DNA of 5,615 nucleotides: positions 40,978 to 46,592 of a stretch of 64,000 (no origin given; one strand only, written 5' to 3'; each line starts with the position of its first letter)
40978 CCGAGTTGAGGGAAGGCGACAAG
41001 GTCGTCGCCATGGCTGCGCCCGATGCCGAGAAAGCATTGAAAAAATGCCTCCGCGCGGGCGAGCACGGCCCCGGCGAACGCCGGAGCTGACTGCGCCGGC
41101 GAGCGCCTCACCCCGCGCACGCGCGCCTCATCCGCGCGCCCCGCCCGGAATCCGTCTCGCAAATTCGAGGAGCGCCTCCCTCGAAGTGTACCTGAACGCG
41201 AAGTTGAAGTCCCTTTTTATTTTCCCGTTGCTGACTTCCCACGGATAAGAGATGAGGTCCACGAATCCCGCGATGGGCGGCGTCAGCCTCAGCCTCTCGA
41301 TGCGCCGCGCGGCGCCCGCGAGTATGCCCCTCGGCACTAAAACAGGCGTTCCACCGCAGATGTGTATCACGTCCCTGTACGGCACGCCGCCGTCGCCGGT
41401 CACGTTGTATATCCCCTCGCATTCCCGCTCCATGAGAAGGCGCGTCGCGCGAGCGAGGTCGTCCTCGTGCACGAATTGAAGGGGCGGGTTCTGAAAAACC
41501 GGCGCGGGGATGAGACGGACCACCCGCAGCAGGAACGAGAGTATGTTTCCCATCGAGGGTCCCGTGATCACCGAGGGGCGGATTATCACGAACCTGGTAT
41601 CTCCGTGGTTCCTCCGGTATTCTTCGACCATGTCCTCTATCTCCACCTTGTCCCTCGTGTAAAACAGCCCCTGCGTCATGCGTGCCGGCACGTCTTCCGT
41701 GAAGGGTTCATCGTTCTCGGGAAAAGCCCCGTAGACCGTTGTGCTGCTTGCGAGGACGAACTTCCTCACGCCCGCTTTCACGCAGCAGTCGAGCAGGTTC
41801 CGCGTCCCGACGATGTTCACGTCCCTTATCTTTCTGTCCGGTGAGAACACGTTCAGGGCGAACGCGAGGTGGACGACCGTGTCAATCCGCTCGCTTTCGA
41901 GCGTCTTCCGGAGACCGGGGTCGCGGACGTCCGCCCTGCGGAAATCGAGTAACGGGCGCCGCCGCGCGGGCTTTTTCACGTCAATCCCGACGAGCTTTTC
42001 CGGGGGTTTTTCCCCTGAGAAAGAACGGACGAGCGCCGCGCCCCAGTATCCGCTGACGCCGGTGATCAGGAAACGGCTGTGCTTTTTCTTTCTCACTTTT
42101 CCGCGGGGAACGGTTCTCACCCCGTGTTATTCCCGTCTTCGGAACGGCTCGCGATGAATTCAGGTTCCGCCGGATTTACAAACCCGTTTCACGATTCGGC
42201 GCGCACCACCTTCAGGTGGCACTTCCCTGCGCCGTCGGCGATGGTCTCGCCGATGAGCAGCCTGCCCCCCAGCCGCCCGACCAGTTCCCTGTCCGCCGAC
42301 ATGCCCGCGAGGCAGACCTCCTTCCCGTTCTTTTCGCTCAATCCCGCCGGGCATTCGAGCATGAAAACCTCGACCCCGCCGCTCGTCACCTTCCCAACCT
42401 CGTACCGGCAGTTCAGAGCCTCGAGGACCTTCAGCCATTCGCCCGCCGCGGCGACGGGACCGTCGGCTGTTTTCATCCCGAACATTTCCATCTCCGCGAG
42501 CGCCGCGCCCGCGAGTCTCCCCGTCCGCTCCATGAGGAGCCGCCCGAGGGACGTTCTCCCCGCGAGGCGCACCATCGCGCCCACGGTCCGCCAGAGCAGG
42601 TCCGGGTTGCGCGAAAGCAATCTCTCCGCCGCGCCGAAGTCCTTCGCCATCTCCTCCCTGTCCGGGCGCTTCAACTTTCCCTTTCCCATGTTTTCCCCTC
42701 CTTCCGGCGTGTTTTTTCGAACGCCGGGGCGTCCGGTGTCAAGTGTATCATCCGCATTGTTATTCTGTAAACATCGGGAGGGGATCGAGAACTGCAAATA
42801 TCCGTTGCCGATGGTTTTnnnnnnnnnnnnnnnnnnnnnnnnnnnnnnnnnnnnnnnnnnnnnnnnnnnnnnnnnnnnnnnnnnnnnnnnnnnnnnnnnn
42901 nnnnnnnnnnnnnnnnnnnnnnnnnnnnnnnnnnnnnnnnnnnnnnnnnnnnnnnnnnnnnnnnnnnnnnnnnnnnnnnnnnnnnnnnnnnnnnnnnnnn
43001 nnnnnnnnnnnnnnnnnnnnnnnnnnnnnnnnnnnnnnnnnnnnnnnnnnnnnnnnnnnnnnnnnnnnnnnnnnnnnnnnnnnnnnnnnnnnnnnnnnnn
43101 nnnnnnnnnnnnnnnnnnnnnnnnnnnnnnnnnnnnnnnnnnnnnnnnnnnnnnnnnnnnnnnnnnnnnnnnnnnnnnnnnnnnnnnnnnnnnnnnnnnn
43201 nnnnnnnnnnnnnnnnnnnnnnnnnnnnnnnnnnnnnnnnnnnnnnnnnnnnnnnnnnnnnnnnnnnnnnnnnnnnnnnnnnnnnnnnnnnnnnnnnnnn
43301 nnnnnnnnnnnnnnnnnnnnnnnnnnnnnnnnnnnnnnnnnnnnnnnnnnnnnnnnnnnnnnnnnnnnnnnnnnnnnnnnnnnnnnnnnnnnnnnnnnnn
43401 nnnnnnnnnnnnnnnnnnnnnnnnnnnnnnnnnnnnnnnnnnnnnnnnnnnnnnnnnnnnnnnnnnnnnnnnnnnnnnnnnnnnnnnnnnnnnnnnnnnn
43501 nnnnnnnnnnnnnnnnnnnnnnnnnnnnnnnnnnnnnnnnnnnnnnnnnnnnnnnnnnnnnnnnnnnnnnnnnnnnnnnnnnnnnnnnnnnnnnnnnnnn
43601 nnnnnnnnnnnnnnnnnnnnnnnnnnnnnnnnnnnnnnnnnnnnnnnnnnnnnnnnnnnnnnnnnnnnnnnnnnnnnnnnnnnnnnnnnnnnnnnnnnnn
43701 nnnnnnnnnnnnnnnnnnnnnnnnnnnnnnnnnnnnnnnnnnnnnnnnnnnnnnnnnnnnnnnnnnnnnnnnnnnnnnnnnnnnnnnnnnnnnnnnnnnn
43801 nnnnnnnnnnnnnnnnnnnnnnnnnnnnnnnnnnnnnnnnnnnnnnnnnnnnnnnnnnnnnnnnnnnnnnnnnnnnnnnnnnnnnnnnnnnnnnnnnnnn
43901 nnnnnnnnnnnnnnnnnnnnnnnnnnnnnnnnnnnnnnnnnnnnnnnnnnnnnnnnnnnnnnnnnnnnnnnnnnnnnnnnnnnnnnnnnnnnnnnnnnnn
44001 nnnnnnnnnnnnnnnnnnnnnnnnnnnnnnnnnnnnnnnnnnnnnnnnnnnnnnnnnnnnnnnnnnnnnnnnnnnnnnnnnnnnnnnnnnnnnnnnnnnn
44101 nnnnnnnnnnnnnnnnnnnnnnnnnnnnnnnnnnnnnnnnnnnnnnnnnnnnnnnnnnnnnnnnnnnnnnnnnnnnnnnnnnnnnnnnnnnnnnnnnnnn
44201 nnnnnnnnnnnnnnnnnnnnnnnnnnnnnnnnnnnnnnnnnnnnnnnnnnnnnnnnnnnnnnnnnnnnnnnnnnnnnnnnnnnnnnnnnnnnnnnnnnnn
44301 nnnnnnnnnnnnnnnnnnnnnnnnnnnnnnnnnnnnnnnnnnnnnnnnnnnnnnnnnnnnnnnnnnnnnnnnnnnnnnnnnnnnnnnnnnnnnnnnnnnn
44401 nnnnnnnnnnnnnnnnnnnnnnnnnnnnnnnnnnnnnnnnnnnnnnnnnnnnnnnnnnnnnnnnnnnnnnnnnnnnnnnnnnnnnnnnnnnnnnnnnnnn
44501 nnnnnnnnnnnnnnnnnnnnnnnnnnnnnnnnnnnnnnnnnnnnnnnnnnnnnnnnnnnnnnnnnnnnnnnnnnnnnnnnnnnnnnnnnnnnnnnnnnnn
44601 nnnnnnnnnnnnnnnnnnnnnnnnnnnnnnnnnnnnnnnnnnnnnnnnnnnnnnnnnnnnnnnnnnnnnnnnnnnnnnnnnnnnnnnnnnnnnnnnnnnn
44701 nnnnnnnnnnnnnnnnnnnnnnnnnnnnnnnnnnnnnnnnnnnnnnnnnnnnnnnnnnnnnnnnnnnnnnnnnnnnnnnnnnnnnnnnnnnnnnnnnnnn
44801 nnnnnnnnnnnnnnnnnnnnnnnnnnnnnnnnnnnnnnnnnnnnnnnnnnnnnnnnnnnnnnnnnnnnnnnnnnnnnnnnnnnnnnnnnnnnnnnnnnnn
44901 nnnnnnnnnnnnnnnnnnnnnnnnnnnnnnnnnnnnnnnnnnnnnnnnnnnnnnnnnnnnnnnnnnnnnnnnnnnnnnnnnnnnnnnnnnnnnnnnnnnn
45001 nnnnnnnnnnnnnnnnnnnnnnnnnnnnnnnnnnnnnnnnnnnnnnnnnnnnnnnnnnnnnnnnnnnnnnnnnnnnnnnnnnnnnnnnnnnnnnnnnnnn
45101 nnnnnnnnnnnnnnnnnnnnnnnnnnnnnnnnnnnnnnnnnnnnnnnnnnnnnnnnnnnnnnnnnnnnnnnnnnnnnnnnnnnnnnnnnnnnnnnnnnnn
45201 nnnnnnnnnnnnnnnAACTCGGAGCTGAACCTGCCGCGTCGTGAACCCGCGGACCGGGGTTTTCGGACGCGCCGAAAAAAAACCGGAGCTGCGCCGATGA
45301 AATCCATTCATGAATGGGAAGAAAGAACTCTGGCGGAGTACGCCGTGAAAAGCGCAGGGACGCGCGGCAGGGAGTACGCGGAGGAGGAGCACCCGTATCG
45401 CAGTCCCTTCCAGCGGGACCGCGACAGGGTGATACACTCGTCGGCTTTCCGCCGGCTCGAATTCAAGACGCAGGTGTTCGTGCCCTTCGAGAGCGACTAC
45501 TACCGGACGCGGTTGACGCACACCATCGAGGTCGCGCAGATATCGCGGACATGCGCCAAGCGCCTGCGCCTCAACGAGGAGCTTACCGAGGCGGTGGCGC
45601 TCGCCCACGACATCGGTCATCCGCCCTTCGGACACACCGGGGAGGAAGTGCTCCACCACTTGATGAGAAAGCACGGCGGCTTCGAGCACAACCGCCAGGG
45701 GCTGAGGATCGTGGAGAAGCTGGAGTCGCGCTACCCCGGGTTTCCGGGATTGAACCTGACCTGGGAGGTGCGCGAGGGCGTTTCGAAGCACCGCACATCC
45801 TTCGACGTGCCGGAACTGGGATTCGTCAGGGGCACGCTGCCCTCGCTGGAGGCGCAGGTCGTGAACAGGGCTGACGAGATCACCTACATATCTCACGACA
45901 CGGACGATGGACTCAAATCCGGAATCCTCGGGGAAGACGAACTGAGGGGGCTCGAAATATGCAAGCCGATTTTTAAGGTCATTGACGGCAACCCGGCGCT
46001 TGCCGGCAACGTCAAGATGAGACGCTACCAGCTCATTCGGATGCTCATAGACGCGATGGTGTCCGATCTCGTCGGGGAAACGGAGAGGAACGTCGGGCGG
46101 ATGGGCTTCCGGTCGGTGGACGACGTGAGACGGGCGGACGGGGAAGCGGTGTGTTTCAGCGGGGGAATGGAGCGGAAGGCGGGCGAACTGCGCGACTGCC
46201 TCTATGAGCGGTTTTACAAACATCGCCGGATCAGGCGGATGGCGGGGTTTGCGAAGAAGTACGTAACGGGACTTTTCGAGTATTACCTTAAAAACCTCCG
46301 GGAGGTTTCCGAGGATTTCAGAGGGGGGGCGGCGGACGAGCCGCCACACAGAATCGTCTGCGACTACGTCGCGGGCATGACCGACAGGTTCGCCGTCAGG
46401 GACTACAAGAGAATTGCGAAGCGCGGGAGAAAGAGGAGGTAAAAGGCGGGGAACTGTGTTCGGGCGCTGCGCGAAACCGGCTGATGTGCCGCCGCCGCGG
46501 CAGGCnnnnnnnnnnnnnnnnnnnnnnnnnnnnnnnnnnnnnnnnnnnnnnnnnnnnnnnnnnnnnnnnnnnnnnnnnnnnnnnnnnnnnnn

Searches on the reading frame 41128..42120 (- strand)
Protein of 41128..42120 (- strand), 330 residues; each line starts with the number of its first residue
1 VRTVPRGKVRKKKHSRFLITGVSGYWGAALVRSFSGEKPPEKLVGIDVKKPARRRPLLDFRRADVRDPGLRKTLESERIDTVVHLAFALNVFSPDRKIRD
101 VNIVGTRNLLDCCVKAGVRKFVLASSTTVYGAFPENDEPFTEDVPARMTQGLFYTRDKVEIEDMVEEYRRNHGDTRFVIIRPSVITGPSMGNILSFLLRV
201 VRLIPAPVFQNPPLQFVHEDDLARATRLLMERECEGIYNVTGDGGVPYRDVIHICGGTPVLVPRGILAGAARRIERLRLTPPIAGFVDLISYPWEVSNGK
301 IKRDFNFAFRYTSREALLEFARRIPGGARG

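Call 19: search_protein_families(library=pfam, proteins=[window:41128-42120:-], max_evalue=0.001)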
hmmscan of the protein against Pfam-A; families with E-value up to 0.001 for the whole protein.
window:41128-42120:- (330 aa): 7 families
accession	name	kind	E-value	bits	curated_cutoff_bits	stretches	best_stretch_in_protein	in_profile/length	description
PF01370.27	Epimerase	-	1.7e-31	109.9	20.9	1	18-240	2-239/240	NAD dependent epimerase/dehydratase family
PF01073.25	3Beta_HSD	-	5.6e-17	62.1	22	1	18-202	1-198/280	3-beta hydroxysteroid dehydrogenase/isomerase family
PF16363.11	GDP_Man_Dehyd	-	7.2e-14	52.4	27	1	18-191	1-189/332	GDP-mannose 4,6 dehydratase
PF07993.18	NAD_binding_4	-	2.5e-12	46.9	20.1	1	74-191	85-214/258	Male sterility protein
PF04321.23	RmlD_sub_bind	-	6.3e-08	32.5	27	1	16-241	2-213/287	RmlD substrate binding domain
PF13460.12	NAD_binding_10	-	2e-05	25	27.2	1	93-187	69-148/184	NAD(P)H-binding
PF02719.21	Polysacc_synt_2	-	3.6e-05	23.5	20.2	1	62-126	60-128/293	Polysaccharide biosynthesis protein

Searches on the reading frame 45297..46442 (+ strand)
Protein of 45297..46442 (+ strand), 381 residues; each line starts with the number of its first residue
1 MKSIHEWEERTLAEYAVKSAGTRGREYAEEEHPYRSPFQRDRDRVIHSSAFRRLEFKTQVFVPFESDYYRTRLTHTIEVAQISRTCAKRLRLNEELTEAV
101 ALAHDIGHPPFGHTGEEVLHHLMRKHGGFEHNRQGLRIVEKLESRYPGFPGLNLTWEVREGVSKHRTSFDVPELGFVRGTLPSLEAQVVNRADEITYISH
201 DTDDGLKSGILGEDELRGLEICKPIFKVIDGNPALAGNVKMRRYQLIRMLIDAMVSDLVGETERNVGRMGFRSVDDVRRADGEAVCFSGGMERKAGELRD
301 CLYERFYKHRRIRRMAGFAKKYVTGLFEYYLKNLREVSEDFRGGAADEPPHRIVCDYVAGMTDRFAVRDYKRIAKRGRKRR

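Call 19: search_protein_families(library=pfam, proteins=[window:45297-46442:+], max_evalue=0.001)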
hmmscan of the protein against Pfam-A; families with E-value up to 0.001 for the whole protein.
window:45297-46442:+ (381 aa): 2 families
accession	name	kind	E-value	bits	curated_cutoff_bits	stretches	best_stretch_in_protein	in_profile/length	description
PF13286.11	HD_assoc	-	8.5e-22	77.9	22.2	1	285-372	1-91/91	Phosphohydrolase-associated domain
PF01966.28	HD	-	5.1e-18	65.9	22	1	72-196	1-114/116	HD domain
